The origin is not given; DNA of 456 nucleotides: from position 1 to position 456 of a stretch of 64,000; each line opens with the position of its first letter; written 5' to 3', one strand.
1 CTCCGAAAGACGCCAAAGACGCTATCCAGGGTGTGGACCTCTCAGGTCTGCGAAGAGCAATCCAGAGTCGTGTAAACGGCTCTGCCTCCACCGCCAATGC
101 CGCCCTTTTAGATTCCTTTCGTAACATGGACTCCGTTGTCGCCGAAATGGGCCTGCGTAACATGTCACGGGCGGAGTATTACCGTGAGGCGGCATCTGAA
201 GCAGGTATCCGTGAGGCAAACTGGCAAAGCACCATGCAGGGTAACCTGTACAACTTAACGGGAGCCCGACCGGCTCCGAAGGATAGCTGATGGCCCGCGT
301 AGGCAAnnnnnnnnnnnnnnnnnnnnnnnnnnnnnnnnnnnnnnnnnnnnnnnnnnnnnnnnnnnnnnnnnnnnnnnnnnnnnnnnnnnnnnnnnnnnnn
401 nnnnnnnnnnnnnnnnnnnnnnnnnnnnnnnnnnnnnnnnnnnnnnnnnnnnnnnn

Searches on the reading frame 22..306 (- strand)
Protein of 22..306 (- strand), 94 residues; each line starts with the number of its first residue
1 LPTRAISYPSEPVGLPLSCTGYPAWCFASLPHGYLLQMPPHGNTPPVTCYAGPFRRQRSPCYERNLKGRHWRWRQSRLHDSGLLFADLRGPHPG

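Call 56: search_protein_families(library=pfam, alignment_id=A2, max_evalue=0.001)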
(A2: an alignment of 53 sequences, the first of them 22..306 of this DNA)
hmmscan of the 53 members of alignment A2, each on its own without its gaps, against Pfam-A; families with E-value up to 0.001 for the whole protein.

A. member 1, window:22-306:- (94 aa): 0 families

B. families by the number of members that match (of 53 scanned): 11 families
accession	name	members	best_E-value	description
PF10547.14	P22_AR_N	4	1e-33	P22_AR N-terminal domain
PF02867.20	Ribonuc_red_lgC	1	7.9e-129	Ribonucleotide reductase, barrel domain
PF00268.27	Ribonuc_red_sm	1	1.2e-48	Ribonucleotide reductase, small chain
PF00959.24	Phage_lysozyme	1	3.3e-28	Phage lysozyme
PF00317.26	Ribonuc_red_lgN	1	1.1e-15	Ribonucleotide reductase, all-alpha domain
PF03477.21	ATP-cone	1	8.9e-13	ATP cone domain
PF13328.12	HD_4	1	1e-12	HD domain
PF21448.3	DNMK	1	8.6e-10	Deoxynucleotide monophosphate kinase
PF12917.13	YfbR-like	1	1.5e-05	5'-deoxynucleotidase YfbR-like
PF01966.28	HD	1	0.00057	HD domain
PF04312.18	DUF460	1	0.00084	Protein of unknown function (DUF460)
